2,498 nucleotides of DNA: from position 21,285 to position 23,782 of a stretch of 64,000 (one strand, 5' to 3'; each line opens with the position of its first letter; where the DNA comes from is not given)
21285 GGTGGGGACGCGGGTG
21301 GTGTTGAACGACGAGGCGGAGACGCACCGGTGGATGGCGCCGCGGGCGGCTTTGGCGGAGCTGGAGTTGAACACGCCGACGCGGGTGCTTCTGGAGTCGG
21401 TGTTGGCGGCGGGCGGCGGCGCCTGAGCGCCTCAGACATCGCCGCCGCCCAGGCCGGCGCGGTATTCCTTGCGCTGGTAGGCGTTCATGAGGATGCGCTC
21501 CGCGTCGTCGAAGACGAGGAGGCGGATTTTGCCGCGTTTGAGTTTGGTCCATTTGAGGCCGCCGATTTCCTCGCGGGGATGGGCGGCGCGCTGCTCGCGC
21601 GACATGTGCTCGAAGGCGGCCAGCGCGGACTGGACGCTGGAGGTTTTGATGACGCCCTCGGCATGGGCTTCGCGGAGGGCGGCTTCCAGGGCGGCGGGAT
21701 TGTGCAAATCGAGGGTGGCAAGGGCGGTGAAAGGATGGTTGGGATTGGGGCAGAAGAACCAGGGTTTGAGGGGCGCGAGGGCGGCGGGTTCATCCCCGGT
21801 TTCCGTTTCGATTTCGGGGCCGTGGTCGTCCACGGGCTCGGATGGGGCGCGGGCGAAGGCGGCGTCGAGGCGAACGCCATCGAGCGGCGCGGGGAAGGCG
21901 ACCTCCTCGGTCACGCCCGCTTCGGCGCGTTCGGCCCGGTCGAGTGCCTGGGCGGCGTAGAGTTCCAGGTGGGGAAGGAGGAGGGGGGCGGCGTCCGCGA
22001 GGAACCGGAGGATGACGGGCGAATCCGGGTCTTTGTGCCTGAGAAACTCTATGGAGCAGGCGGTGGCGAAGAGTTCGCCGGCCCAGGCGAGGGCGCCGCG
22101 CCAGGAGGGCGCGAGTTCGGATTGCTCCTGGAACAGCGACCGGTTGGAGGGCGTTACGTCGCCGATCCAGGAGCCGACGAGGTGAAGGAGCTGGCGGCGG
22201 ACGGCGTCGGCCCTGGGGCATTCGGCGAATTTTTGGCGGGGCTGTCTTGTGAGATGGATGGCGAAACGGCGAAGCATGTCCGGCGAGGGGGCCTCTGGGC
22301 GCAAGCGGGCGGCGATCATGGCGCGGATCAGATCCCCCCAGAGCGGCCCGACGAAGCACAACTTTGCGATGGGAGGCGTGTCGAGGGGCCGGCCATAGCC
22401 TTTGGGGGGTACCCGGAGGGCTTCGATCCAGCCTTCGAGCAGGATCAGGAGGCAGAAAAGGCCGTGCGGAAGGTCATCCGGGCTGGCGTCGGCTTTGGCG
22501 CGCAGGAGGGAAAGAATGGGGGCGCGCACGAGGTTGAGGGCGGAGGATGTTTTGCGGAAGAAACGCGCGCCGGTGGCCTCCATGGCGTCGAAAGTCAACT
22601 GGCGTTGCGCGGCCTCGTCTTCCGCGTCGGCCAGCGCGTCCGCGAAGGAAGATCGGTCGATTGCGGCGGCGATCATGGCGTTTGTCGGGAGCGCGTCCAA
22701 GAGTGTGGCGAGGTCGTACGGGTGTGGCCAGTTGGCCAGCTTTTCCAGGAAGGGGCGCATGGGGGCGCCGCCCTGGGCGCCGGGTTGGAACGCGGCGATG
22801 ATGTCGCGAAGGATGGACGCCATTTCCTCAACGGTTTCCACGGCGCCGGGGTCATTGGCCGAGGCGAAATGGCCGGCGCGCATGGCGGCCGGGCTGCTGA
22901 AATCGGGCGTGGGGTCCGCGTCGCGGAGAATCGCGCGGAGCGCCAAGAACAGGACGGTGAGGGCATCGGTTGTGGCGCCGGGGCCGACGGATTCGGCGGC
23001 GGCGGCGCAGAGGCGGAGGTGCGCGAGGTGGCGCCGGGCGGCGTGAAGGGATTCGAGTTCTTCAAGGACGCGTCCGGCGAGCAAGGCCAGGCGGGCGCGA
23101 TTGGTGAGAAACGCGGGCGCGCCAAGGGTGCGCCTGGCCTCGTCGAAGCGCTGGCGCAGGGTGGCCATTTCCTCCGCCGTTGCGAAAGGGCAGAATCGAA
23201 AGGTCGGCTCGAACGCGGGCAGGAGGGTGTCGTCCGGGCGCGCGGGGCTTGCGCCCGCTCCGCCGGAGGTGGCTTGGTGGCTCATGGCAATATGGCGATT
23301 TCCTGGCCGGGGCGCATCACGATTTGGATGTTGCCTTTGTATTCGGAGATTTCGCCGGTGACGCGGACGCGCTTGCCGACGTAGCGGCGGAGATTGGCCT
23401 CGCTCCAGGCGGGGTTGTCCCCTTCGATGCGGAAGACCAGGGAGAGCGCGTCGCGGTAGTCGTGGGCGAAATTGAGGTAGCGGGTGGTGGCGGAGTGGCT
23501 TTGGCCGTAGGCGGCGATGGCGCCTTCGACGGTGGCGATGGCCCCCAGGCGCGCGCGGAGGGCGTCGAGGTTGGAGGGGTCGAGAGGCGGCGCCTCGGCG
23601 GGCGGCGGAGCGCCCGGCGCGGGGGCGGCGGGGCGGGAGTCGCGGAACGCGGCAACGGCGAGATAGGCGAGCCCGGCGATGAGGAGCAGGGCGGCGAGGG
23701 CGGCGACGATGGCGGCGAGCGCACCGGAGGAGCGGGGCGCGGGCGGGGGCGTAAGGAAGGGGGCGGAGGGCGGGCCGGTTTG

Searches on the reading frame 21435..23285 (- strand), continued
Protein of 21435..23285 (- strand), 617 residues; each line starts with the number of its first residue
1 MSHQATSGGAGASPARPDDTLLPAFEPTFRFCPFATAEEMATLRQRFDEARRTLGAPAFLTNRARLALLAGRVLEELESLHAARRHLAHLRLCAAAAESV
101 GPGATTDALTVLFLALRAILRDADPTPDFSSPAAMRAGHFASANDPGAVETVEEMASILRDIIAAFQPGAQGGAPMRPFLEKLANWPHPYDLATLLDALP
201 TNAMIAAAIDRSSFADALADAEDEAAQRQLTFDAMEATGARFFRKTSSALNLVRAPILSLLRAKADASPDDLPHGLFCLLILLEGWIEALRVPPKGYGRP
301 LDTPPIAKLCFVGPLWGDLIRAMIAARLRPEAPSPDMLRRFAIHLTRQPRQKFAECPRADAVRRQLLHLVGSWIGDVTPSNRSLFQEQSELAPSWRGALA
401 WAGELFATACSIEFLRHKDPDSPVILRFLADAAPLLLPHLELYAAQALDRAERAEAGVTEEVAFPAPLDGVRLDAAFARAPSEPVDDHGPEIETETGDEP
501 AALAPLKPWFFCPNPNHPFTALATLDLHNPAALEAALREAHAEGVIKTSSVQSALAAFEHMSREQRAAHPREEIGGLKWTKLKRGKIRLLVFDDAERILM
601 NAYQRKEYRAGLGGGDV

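Call 92: search_solved_structures(query=A1, max_evalue=10, show_alignments=2)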
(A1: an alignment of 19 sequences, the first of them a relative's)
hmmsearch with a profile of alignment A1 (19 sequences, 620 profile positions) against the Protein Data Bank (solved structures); distinct sequences matched with E-value up to 10: 12.
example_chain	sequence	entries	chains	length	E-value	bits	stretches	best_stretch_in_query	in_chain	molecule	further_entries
8cws_A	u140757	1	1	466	0.012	17.6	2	78-280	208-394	F4132-2 Chain A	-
8cwy_A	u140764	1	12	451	0.013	17.5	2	78-280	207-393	T32-15-1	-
5k3j_A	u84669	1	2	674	0.049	15.6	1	31-109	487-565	Acyl-coenzyme A oxidase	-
3g6b_A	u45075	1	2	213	0.37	12.7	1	203-259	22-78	Methyl-accepting chemotaxis protein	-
7mwr_B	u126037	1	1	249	0.41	12.5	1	126-286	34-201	LHD101B4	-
3g67_A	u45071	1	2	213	0.5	12.3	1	203-261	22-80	Methyl-accepting chemotaxis protein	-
1fxk_B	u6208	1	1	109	0.7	11.8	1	170-256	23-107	PREFOLDIN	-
3a6m_A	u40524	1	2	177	1.3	10.9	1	195-260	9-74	Protein grpE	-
9dd1_A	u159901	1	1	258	2.8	9.8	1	54-223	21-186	Designed allosteric facilitated dissociation switch AS1 T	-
9dcz_A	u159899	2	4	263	3.1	9.7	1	54-223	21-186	Designed allosteric facilitated dissociation switch AS1 H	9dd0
9dcy_A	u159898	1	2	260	3.1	9.6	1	54-223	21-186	Designed allosteric facilitated dissociation switch AS1 H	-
9dcx_A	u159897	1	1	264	3.1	9.6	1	54-223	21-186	Designed allosteric facilitated dissociation switch AS1 H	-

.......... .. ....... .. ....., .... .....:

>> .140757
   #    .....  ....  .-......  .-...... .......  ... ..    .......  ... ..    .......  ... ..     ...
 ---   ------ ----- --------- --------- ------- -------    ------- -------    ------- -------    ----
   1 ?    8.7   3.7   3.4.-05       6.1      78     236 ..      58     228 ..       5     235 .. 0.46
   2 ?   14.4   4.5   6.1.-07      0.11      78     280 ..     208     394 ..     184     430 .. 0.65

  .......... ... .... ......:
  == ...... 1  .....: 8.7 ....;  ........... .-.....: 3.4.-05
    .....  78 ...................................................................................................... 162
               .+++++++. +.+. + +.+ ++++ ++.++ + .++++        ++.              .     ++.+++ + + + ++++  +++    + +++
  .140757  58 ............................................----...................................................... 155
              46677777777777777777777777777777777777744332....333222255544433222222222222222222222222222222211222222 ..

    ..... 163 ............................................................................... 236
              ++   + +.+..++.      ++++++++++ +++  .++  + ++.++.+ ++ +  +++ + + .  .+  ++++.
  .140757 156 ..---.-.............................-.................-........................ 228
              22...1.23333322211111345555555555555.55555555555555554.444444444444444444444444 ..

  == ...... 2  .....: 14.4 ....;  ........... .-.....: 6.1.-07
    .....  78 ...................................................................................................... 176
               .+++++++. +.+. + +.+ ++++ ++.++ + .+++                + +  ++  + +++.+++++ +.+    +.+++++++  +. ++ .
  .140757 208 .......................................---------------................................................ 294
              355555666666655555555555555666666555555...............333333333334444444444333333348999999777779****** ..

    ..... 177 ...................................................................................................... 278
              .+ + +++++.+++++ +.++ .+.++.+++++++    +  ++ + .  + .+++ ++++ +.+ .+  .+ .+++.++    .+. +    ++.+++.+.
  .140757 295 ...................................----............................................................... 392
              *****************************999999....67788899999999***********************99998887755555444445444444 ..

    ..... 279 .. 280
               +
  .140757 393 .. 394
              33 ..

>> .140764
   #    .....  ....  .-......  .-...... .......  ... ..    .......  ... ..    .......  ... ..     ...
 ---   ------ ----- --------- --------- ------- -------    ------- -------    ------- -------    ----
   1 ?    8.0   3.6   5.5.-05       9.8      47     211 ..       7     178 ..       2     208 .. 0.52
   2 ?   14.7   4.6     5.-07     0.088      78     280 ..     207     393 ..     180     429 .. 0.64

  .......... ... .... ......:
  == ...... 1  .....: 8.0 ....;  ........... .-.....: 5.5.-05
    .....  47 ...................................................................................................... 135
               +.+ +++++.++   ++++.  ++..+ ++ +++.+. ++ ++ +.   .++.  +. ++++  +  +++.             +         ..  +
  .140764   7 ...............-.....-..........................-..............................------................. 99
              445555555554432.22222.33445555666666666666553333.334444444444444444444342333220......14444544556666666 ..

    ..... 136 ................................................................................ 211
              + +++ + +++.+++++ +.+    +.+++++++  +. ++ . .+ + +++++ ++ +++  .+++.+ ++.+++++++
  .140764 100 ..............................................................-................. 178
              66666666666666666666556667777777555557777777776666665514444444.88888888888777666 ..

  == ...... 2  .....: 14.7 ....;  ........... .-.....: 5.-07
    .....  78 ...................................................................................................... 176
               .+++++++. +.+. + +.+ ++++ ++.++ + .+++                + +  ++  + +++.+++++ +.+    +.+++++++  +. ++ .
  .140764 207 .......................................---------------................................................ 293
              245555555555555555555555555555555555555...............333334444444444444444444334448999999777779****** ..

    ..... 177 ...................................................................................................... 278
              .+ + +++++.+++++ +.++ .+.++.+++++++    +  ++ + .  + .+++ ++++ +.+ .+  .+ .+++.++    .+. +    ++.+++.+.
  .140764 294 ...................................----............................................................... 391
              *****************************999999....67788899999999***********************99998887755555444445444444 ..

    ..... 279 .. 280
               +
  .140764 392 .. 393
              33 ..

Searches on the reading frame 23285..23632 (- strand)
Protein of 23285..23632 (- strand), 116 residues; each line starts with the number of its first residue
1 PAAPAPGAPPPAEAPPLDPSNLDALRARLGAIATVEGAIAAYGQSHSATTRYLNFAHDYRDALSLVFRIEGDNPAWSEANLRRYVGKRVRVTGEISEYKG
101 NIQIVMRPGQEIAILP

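Call 13: search_protein_families(library=pfam, proteins=[window:23285-23632:-], max_evalue=10)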
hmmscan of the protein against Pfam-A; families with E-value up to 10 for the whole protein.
seq(116 aa): 3 families
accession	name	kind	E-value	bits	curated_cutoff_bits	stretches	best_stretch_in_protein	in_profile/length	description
PF19135.5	DUF5818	-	0.0016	18.4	27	1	79-96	27-44/57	Protein of unknown function (DUF5818)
PF14485.11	DUF4431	-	0.0053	17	24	1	80-95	13-28/48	Domain of unknown function (DUF4431)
PF01336.31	tRNA_anti-codon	-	0.025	14.9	27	1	85-105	47-68/75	OB-fold nucleic acid binding domain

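Call 65: search_solved_structures(query=A4, max_evalue=10, show_alignments=2)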
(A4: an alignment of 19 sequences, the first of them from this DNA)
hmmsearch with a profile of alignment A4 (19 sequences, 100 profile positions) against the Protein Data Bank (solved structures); distinct sequences matched with E-value up to 10: 3.
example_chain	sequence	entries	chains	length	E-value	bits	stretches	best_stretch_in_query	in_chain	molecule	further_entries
4gnx_A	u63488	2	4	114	0.0084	19.2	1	61-98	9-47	Putative uncharacterized protein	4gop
1gm5_A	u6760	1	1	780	0.12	15.5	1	14-92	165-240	RECG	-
3a9u_A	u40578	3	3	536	1.1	12.5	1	47-74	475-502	4-coumarate--CoA ligase | 4-coumarate:CoA ligase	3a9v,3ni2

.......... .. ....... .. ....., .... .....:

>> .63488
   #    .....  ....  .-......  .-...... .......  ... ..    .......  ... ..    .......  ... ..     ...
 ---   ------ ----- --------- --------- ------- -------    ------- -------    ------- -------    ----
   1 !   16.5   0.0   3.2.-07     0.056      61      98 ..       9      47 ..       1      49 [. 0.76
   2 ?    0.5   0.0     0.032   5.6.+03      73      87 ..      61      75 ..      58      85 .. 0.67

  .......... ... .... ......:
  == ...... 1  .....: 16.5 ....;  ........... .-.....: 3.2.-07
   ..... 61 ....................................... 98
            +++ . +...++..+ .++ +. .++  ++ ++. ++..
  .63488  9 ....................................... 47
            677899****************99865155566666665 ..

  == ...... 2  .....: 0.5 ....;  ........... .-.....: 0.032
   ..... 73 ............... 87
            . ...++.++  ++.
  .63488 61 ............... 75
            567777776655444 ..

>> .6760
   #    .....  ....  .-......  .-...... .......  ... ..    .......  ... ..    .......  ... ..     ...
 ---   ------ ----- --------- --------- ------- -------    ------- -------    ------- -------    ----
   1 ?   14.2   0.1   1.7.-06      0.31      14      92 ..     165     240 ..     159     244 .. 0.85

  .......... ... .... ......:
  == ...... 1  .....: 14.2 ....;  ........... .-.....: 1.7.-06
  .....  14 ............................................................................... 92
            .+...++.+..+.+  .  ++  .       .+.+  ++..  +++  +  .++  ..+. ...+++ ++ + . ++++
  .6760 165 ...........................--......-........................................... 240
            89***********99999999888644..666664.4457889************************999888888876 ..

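Call 66: search_protein_families(library=pfam, alignment_id=A4, max_evalue=1)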
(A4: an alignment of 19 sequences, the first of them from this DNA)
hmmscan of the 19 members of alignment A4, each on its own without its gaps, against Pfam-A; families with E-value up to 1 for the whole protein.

A. member 1, seq(100 aa): 3 families
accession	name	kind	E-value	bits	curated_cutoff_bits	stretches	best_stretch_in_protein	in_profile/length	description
PF19135.5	DUF5818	-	0.0011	18.9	27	1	63-80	27-44/57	Protein of unknown function (DUF5818)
PF14485.11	DUF4431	-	0.0037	17.5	24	1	64-79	13-28/48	Domain of unknown function (DUF4431)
PF01336.31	tRNA_anti-codon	-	0.017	15.5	27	1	69-89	47-68/75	OB-fold nucleic acid binding domain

B. families by the number of members that match (of 19 scanned): 13 families
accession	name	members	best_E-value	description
PF19135.5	DUF5818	15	1.2e-05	Protein of unknown function (DUF5818)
PF14485.11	DUF4431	11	7.6e-05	Domain of unknown function (DUF4431)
PF01336.31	tRNA_anti-codon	9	0.00024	OB-fold nucleic acid binding domain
PF13742.12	tRNA_anti_2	2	0.00015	OB-fold nucleic acid binding domain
PF19886.4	DUF6359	2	0.039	Domain of unknown function (DUF6359)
PF18942.5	DUF5689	1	0.0026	Family of unknown function (DUF5689)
PF12869.13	tRNA_anti-like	1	0.0059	tRNA_anti-like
PF23844.1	NCTSP_N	1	0.012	Non-contractile tail sheath N-terminal domain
PF17425.8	Arylsulfotran_N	1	0.018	Arylsulfotransferase Ig-like domain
PF01776.22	Ribosomal_L22e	1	0.028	Ribosomal L22e protein family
PF09873.14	DUF2100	1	0.029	Uncharacterized protein conserved in archaea (DUF2100)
PF01052.25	FliMN_C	1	0.066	Type III flagellar switch regulator (C-ring) FliN C-term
PF02926.22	THUMP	1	0.089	THUMP domain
